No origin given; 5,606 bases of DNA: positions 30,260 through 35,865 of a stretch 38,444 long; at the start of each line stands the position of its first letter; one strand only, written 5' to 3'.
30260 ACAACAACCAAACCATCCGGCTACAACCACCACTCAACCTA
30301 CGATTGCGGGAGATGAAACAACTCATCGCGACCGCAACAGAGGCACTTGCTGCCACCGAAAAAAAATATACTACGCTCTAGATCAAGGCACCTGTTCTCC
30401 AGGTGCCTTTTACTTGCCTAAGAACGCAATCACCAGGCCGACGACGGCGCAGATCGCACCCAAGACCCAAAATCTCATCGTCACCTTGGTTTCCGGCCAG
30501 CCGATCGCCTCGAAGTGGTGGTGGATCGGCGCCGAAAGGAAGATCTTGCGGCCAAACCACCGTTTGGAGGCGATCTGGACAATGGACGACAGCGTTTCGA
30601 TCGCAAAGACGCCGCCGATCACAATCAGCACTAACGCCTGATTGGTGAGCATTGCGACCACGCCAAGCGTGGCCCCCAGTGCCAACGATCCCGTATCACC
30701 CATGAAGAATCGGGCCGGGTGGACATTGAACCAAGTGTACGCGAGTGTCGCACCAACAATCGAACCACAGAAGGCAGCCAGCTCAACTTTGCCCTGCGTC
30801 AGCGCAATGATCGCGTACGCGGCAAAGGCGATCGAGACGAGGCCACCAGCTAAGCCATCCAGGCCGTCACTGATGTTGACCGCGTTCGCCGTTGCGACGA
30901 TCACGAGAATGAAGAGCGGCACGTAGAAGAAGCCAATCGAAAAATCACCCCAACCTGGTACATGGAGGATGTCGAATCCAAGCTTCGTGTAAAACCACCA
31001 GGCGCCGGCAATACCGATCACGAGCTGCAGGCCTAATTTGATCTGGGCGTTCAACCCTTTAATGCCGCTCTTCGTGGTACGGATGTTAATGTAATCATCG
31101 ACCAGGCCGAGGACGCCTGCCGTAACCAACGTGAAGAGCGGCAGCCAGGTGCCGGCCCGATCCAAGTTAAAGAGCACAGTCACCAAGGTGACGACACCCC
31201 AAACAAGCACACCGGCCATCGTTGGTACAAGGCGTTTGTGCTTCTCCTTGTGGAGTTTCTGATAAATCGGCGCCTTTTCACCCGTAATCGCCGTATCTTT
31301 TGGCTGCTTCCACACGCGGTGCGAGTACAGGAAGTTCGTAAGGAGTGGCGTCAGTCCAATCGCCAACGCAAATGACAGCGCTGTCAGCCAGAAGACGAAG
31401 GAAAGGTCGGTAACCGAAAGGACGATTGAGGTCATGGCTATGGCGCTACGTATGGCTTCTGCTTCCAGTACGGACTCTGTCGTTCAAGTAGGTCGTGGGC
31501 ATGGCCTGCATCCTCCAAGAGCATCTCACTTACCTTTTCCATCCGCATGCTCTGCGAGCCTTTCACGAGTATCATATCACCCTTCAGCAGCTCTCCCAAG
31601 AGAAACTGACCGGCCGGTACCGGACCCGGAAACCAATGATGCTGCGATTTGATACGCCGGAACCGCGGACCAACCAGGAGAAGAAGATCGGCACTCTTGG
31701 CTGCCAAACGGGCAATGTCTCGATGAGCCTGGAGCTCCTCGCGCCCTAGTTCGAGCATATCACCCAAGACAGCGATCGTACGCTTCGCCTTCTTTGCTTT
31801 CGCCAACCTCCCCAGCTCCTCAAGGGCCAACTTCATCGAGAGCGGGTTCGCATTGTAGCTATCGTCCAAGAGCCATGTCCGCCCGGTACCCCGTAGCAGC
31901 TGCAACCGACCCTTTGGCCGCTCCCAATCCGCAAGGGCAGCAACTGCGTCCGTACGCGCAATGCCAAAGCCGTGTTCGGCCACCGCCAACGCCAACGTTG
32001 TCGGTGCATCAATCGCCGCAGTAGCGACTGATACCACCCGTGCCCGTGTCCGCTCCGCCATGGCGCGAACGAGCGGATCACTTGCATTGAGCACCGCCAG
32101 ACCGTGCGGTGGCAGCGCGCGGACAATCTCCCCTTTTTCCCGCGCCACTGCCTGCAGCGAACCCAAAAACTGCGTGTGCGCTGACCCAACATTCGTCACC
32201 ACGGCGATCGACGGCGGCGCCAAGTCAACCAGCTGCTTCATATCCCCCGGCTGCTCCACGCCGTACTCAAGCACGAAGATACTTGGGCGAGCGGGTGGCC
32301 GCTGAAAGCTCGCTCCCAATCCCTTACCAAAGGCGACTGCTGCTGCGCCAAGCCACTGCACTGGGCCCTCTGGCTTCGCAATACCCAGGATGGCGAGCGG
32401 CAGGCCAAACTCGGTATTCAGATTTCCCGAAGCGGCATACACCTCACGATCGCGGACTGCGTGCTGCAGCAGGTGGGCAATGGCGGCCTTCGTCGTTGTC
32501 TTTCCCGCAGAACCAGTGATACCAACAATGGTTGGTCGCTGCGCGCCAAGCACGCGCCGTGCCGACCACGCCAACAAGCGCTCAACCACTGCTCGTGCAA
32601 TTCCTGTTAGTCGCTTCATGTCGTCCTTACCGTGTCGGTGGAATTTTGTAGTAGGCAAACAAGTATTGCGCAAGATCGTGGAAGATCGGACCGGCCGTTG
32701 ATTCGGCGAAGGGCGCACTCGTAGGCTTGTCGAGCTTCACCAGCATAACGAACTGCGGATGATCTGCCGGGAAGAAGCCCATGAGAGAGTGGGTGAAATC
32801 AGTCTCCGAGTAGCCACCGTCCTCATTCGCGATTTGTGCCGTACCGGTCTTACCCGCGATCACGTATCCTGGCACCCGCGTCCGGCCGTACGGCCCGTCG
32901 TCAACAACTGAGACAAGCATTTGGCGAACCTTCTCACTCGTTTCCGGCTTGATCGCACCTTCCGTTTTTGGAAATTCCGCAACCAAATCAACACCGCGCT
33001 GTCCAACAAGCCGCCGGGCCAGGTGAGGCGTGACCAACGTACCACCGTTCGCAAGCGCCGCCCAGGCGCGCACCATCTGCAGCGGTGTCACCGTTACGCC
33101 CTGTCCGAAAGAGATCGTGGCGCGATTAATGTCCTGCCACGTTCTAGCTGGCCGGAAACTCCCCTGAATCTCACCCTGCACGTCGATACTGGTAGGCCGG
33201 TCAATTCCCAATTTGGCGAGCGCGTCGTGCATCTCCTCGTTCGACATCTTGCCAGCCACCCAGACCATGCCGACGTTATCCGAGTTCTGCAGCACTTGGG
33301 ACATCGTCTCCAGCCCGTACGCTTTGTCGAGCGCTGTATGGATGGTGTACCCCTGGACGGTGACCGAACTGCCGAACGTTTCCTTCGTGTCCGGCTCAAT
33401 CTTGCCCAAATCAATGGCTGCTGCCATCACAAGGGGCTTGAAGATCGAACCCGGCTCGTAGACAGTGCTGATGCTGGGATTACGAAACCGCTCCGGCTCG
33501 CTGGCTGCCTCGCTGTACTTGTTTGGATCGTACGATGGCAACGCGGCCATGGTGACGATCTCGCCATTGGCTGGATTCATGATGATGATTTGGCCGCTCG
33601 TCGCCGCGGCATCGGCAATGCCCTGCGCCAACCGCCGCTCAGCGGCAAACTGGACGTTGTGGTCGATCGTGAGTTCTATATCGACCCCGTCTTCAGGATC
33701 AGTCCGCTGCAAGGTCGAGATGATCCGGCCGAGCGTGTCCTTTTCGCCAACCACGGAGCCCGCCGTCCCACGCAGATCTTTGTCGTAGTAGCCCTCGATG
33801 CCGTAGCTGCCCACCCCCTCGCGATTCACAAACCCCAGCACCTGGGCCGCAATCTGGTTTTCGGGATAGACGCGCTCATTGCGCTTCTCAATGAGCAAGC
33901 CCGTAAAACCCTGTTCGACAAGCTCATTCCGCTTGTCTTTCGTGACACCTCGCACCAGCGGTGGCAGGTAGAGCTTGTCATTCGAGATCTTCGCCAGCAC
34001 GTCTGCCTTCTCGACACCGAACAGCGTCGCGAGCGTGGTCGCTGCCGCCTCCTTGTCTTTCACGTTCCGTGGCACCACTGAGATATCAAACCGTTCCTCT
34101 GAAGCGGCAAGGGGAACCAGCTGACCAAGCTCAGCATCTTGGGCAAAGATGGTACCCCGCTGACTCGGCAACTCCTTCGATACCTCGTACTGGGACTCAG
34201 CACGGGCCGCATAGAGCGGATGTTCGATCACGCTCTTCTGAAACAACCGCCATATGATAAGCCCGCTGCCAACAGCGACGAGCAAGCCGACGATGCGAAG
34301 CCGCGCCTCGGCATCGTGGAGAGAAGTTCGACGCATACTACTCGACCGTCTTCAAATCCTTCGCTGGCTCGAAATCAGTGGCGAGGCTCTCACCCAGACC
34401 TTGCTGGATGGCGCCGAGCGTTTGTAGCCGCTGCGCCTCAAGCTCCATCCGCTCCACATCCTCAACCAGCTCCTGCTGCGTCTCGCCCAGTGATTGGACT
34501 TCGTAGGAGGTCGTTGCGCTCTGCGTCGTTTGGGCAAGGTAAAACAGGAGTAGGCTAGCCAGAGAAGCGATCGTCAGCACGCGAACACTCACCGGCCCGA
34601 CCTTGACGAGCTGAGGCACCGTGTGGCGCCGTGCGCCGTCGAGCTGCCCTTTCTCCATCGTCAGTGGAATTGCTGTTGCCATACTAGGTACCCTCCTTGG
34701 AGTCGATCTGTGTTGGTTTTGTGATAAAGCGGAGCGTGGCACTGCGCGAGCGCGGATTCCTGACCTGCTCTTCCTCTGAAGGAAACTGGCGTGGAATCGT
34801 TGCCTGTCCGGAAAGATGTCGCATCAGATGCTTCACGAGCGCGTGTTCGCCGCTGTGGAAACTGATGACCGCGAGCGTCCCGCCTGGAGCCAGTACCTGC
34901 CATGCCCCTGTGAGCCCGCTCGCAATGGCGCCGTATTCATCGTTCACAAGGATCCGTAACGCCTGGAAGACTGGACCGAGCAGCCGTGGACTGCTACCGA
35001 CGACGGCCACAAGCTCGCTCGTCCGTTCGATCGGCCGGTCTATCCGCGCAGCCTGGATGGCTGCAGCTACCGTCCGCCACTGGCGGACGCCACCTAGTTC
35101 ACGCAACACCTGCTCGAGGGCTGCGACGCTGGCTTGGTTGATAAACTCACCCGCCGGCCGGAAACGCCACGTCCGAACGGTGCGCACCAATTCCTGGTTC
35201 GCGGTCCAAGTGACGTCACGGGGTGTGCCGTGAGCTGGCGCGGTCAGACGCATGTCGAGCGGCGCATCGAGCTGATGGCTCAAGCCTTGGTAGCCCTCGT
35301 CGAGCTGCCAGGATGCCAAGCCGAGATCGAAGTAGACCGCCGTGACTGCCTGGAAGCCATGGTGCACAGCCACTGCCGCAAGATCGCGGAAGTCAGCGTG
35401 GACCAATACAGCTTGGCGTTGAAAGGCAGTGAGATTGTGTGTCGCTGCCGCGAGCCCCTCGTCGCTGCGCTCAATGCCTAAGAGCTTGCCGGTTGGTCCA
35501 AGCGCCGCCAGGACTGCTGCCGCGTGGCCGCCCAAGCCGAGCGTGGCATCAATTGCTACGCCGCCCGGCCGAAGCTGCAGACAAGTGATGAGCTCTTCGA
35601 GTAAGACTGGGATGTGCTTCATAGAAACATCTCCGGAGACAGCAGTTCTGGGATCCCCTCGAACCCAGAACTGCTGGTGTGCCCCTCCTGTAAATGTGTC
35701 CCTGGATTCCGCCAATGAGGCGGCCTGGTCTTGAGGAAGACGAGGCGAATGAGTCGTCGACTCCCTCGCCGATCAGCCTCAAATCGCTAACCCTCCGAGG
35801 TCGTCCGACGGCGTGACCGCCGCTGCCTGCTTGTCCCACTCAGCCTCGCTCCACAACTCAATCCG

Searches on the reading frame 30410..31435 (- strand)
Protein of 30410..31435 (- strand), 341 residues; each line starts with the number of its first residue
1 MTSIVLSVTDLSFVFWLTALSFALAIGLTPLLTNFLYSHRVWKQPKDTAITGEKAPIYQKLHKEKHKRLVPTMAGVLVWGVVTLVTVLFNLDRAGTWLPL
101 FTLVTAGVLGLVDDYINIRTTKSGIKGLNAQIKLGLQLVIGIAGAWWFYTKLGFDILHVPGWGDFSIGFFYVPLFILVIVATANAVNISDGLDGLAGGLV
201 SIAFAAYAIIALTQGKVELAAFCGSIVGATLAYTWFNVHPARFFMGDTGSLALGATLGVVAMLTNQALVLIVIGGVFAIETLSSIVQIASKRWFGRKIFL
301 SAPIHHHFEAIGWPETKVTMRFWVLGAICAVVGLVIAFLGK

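Call 89: search_protein_families(library=pfam, proteins=[window:30410-31435:-], max_evalue=0.001)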
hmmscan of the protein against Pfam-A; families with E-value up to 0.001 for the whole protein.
window:30410-31435:- (341 aa): 1 family
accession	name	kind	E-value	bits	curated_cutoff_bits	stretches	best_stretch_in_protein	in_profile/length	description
PF00953.26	Glycos_transf_4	-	8.7e-35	120.5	27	1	99-263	4-158/160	Glycosyl transferase family 4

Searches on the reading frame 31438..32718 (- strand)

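Call 89: search_protein_families(library=pfam, proteins=[window:31438-32718:-], max_evalue=0.001)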
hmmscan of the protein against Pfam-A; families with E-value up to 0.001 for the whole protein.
window:31438-32718:- (426 aa): 2 families
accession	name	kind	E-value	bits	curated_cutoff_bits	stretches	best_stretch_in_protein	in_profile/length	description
PF08245.18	Mur_ligase_M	-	8.9e-26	91.5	24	2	142-238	53-149/200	Mur ligase middle domain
PF02875.26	Mur_ligase_C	-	8.1e-16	59.4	28.4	1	270-388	1-126/127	Mur ligase, glutamate ligase domain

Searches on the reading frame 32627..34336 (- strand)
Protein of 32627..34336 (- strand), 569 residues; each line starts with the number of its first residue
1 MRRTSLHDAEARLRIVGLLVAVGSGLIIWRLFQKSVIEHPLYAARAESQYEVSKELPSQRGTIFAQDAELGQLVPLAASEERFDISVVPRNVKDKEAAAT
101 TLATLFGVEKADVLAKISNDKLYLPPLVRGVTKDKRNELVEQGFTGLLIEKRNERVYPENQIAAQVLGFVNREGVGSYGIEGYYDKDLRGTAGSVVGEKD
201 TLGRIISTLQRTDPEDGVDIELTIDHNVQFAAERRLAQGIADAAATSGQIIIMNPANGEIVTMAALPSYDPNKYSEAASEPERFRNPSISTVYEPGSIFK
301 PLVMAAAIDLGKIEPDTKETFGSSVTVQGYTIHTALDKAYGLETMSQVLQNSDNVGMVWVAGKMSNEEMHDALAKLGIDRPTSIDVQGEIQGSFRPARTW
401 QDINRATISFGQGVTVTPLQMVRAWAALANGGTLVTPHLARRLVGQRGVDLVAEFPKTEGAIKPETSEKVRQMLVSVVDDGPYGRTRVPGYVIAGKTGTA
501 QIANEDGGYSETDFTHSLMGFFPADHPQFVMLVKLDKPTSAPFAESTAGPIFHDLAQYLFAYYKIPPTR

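Call 89: search_protein_families(library=pfam, proteins=[window:32627-34336:-], max_evalue=0.001)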
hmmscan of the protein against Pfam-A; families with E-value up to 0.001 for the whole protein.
window:32627-34336:- (569 aa): 4 families
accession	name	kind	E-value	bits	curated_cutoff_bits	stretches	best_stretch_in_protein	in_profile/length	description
PF00905.27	Transpeptidase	-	2.1e-72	244.3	22.1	1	250-556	3-298/299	Penicillin binding protein transpeptidase domain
PF03717.20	PBP_dimer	-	6.6e-18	66.2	24.4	1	56-209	2-179/180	Penicillin-binding Protein dimerisation domain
PF13354.11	Beta-lactamase2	-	8.4e-06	25.7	22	0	291-443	19-160/214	Beta-lactamase enzyme family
PF21922.1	PBP_dimer_2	-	0.00057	20.5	27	0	154-196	24-65/83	Penicillin binding protein A dimerisation domain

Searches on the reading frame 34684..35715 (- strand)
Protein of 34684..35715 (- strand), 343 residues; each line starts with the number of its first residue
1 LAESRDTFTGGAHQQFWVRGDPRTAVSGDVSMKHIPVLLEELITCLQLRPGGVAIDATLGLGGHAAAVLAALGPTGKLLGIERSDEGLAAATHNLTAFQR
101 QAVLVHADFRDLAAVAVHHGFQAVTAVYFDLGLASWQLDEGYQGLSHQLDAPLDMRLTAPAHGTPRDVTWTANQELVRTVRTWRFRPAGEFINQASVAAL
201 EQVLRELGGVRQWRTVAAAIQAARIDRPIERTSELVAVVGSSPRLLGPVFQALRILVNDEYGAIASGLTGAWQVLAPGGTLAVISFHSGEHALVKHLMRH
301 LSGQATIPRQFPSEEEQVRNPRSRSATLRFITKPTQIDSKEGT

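Call 89: search_protein_families(library=pfam, proteins=[window:34684-35715:-], max_evalue=0.001)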
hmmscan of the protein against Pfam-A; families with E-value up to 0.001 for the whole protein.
window:34684-35715:- (343 aa): 2 families
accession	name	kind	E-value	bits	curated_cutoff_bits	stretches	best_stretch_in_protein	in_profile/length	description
PF01795.25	Methyltransf_5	-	5.5e-65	220.3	27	2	32-175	2-144/309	MraW methylase family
PF08704.16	GCD14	-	0.00042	20.5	26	1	43-132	33-122/247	tRNA methyltransferase complex GCD14 subunit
